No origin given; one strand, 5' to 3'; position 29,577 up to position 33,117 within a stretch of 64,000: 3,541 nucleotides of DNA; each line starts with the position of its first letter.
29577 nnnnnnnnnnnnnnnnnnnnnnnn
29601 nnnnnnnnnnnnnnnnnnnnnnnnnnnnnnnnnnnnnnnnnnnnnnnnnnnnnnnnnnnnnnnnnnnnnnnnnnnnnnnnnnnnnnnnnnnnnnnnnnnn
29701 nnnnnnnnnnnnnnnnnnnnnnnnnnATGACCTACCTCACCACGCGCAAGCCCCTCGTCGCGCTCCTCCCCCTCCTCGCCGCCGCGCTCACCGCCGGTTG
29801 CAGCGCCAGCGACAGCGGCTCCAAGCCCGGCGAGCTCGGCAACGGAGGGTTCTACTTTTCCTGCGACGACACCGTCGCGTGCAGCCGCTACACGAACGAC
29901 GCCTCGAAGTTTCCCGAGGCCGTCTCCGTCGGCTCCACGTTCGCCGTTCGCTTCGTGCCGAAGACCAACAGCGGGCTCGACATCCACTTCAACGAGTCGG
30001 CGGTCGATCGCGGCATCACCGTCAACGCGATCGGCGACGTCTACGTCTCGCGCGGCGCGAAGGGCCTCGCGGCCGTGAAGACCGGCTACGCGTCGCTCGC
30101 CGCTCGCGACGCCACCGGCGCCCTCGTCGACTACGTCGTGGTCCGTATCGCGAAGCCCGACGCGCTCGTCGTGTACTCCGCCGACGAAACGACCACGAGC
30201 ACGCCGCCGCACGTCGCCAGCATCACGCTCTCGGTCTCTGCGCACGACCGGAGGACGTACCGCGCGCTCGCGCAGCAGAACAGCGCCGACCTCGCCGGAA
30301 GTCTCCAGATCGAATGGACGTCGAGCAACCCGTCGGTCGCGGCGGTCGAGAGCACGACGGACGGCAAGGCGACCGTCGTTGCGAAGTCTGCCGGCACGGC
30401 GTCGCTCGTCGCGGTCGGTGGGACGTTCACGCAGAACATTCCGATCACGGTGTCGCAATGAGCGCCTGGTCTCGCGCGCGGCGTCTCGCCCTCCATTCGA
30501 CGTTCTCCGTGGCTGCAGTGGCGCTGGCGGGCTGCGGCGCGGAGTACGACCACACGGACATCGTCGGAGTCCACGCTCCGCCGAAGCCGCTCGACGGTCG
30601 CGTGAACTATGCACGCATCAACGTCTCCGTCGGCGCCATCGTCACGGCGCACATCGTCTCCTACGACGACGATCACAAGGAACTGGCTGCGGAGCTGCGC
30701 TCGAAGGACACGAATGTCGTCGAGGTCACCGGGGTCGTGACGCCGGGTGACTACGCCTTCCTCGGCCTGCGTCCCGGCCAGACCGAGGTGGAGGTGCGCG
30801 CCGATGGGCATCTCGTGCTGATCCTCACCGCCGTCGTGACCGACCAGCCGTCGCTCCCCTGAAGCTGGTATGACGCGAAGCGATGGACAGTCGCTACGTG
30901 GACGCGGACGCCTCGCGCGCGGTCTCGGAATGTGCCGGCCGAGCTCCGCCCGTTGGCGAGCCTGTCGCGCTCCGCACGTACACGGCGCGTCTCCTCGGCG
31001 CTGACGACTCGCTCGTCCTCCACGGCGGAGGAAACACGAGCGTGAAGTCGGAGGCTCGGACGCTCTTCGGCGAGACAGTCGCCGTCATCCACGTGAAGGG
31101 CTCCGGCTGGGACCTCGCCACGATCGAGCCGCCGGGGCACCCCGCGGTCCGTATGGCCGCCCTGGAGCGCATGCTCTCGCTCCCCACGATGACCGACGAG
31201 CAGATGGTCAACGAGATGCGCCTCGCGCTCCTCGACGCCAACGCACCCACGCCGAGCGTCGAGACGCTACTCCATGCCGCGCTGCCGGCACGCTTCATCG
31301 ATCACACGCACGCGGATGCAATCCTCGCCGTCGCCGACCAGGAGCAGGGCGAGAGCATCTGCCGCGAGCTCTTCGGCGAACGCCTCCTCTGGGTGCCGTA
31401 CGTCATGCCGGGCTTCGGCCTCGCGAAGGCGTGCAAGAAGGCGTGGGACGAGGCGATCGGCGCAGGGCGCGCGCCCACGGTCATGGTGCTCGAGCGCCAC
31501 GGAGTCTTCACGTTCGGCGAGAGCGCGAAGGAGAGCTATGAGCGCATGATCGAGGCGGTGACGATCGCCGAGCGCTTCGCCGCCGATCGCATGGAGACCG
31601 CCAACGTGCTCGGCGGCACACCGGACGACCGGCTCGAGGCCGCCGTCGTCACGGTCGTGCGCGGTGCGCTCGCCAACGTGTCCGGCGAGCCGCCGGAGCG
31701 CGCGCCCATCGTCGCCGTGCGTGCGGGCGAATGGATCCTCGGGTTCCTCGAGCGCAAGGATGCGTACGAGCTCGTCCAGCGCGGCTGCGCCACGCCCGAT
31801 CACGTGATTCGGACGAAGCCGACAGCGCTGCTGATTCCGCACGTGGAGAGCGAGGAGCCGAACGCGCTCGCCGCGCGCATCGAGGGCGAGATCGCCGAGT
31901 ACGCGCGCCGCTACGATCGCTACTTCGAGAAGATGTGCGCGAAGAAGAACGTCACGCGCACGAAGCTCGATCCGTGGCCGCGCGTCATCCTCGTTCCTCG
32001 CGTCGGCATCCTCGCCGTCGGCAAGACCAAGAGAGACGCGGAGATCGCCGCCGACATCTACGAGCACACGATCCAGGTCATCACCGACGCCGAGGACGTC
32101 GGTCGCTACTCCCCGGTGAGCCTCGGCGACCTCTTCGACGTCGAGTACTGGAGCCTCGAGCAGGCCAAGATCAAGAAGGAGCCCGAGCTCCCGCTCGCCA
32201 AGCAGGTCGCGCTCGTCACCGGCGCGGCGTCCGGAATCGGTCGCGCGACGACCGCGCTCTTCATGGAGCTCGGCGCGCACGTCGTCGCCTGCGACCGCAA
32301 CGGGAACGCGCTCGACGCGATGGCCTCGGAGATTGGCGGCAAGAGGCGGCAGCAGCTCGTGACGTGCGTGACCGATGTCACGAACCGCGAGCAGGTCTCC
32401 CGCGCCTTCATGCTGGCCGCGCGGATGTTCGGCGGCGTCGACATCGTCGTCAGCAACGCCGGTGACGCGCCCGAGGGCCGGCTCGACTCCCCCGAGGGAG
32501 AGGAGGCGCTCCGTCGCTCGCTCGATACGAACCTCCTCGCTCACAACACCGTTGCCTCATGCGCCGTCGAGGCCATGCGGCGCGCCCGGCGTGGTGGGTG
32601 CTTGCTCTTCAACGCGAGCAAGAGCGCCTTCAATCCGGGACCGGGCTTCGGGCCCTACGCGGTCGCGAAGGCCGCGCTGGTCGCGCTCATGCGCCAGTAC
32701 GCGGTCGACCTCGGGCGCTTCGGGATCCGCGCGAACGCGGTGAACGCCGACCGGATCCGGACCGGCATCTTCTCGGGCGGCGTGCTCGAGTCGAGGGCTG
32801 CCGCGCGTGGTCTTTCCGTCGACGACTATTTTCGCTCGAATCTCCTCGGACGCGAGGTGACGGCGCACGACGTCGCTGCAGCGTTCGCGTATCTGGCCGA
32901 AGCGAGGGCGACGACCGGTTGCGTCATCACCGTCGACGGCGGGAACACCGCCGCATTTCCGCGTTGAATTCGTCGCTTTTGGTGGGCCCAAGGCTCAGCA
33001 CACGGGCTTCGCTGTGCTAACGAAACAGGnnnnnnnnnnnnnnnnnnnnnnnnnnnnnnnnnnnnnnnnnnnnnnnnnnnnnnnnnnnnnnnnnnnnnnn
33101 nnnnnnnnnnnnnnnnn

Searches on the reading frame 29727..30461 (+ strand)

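Call 8: search_protein_families(library=pfam, proteins=[window:29727-30461:+], max_evalue=0.01)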
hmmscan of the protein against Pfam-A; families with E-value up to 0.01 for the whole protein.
window:29727-30461:+ (244 aa): 1 family
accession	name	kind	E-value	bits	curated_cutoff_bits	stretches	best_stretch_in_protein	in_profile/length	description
PF13629.12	T2SS-T3SS_pil_N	-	0.005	16.9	23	1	200-230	27-57/72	Pilus formation protein N terminal region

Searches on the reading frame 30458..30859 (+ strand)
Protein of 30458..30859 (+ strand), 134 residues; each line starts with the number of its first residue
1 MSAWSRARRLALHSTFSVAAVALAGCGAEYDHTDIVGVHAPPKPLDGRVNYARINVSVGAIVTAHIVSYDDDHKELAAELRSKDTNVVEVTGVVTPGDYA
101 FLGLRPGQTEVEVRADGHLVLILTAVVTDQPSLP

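Call 51: search_protein_families(library=pfam, proteins=[window:30458-30859:+], max_evalue=0.1)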
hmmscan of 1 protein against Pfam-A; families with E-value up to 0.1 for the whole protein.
window:30458-30859:+ (134 aa): 1 family
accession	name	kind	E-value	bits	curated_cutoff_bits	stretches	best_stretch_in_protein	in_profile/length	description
PF13620.12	CarboxypepD_reg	-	0.022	15.6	32.3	1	83-119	24-60/82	Carboxypeptidase regulatory-like domain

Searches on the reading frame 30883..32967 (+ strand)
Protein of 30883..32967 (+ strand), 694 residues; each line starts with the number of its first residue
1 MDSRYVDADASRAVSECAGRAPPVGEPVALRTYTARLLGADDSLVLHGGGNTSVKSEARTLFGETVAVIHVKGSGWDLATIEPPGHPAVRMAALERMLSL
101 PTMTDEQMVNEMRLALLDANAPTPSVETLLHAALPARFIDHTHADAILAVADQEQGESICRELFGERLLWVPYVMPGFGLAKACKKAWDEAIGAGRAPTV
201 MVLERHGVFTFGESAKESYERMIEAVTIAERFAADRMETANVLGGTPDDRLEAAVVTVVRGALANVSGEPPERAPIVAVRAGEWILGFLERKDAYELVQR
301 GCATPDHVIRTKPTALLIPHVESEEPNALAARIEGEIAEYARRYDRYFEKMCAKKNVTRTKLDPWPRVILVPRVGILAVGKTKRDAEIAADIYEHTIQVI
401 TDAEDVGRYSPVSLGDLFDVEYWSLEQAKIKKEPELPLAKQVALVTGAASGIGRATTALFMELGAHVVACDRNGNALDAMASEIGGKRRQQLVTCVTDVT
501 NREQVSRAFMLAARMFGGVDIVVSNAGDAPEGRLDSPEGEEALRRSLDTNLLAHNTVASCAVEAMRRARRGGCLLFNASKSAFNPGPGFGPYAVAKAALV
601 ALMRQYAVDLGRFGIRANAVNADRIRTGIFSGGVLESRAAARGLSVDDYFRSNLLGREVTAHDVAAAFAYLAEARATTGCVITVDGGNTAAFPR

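Call 8: search_protein_families(library=pfam, proteins=[window:30883-32967:+], max_evalue=0.01)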
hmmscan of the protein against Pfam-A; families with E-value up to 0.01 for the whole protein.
window:30883-32967:+ (694 aa): 5 families
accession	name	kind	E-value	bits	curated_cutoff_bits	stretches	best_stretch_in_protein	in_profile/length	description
PF13561.12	adh_short_C2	-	1.1e-38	133.6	27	1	447-688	1-235/236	Enoyl-(Acyl carrier protein) reductase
PF00106.31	adh_short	-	2.3e-37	128.8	26.6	1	441-629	1-186/195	short chain dehydrogenase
PF00596.27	Aldolase_II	-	9.7e-22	78.2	22.2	1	34-230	6-180/183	Class II Aldolase and Adducin N-terminal domain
PF08659.16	KR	-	2.4e-05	24.8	22.6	1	443-605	3-162/180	KR domain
PF01370.27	Epimerase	-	0.0014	18.5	20.9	0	443-543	1-88/240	NAD dependent epimerase/dehydratase family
